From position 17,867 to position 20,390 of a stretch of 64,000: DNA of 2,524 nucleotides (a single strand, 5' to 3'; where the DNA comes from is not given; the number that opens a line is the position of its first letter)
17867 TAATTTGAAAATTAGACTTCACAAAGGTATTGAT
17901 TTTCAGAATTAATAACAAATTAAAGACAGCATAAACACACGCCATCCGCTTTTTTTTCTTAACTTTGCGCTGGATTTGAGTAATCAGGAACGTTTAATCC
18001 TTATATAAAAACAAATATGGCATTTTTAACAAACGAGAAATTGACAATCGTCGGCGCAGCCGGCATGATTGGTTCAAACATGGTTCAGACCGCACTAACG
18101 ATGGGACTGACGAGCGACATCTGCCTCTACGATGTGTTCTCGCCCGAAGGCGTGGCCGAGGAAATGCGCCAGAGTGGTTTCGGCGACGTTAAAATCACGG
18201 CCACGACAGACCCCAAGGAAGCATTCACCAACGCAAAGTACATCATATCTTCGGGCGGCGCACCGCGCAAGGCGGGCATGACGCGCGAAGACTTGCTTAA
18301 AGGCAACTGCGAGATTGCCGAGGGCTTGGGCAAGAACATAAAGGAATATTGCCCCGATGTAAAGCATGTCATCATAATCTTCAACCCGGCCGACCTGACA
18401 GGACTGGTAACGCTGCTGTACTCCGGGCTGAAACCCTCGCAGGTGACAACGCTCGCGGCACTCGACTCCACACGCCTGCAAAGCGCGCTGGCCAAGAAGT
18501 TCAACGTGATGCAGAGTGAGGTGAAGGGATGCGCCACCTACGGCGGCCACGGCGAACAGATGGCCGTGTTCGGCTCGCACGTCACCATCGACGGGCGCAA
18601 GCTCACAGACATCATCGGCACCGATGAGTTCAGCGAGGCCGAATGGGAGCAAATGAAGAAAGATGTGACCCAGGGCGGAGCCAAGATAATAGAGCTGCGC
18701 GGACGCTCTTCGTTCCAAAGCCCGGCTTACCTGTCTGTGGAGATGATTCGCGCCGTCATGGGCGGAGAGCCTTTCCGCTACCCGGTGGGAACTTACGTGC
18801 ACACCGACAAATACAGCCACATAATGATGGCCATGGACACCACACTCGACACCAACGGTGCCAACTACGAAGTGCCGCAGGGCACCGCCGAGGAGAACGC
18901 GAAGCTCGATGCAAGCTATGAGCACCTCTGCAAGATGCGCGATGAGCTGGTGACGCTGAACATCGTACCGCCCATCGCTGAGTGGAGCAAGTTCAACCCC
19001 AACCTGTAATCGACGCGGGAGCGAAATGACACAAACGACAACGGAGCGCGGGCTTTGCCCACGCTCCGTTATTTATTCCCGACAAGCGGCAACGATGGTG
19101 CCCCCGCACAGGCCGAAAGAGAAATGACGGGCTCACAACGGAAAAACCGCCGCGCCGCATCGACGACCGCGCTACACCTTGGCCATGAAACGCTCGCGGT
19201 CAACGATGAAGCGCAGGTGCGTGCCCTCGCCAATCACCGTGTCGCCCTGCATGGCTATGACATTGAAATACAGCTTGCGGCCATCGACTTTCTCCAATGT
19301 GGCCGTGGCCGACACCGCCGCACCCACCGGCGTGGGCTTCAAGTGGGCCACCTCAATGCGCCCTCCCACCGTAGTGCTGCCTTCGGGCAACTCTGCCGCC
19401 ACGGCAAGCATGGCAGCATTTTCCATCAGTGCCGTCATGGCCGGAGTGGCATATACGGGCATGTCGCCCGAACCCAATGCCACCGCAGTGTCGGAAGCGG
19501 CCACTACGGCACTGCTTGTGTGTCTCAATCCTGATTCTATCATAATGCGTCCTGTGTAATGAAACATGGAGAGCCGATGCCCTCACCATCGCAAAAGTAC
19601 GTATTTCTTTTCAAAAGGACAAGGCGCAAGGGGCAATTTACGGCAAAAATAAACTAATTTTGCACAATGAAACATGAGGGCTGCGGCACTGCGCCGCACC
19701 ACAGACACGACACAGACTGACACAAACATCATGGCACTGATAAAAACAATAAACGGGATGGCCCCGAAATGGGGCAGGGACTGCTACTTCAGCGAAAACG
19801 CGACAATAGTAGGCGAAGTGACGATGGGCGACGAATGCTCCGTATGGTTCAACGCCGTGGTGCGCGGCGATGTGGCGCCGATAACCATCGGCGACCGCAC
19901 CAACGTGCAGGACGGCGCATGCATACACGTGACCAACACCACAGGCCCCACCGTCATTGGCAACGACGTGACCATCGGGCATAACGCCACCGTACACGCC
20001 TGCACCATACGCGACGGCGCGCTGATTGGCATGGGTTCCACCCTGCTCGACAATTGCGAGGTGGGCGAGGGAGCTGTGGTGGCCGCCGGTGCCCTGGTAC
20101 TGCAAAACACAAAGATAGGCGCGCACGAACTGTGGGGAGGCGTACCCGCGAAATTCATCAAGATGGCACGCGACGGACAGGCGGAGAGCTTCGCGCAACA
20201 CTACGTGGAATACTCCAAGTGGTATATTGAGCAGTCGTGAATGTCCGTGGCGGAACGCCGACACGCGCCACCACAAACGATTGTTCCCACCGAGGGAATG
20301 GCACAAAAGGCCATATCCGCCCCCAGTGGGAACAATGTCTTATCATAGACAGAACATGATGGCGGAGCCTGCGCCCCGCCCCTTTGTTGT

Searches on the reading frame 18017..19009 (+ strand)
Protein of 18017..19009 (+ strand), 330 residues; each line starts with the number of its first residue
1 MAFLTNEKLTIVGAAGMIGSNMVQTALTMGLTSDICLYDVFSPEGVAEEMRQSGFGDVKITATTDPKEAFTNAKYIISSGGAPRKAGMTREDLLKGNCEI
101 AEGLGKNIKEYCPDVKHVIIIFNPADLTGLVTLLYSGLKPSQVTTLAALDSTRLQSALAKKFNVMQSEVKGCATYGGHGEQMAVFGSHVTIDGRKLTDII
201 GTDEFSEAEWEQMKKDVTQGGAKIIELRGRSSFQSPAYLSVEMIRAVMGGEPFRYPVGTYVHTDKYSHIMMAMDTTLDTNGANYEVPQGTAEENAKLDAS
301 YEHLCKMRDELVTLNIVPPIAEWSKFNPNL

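Call 45: search_protein_families(library=pfam, proteins=[window:18017-19009:+], max_evalue=0.001)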
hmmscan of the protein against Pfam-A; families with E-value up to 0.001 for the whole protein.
window:18017-19009:+ (330 aa): 2 families
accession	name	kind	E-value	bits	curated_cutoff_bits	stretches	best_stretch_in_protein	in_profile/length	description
PF00056.29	Ldh_1_N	-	2.6e-27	96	27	1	8-143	2-139/141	lactate/malate dehydrogenase, NAD binding domain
PF02866.23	Ldh_1_C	-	6.2e-16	59.3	22.6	1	148-306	2-165/174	lactate/malate dehydrogenase, alpha/beta C-terminal domain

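Call 71: list_cluster_members(proteins=[window:18017-19006:+, window:37027-38316:+, window:24856-28584:+])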
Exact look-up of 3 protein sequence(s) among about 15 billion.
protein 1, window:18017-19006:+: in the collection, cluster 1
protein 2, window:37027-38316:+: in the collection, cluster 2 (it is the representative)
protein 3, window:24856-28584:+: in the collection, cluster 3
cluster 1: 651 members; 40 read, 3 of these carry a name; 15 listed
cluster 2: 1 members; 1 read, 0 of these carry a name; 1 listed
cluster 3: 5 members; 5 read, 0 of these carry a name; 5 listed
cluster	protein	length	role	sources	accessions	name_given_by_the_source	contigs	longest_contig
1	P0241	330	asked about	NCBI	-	-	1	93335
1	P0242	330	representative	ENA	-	-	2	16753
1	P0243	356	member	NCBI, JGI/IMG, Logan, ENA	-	malate dehydrogenase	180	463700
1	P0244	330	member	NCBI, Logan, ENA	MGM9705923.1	MAG: malate dehydrogenase [Prevotella sp.]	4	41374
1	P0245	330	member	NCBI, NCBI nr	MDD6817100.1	MAG: malate dehydrogenase [Prevotellaceae bacterium] | malate dehydrogenase [Prevotellaceae bacterium]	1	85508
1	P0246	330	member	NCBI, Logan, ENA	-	-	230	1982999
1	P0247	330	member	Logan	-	-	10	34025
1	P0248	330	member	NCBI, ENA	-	-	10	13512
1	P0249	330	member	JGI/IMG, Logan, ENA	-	-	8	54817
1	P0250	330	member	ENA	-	-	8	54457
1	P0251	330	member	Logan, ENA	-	-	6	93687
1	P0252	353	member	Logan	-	-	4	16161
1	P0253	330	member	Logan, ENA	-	-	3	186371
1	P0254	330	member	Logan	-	-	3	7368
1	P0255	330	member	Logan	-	-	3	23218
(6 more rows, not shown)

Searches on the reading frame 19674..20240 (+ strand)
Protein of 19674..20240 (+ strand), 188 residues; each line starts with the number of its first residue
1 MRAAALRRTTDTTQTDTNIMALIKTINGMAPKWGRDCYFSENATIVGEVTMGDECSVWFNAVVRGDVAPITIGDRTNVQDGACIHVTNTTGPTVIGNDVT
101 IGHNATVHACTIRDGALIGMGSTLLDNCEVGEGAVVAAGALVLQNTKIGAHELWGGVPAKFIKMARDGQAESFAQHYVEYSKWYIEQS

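Call 45: search_protein_families(library=pfam, proteins=[window:19674-20240:+], max_evalue=0.001)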
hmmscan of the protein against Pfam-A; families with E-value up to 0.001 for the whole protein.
window:19674-20240:+ (188 aa): 3 families
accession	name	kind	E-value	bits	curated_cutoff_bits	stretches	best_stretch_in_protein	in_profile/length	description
PF00132.30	Hexapep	-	2.3e-18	65.4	27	1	110-142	2-34/36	Bacterial transferase hexapeptide (six repeats)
PF25084.1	LbH_EIF2B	-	1.9e-07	31.5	54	1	71-150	23-101/105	EIF2B subunit epsilon LbH domain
PF14602.12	Hexapep_2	-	1e-06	28.7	27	1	92-124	1-32/34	Hexapeptide repeat of succinyl-transferase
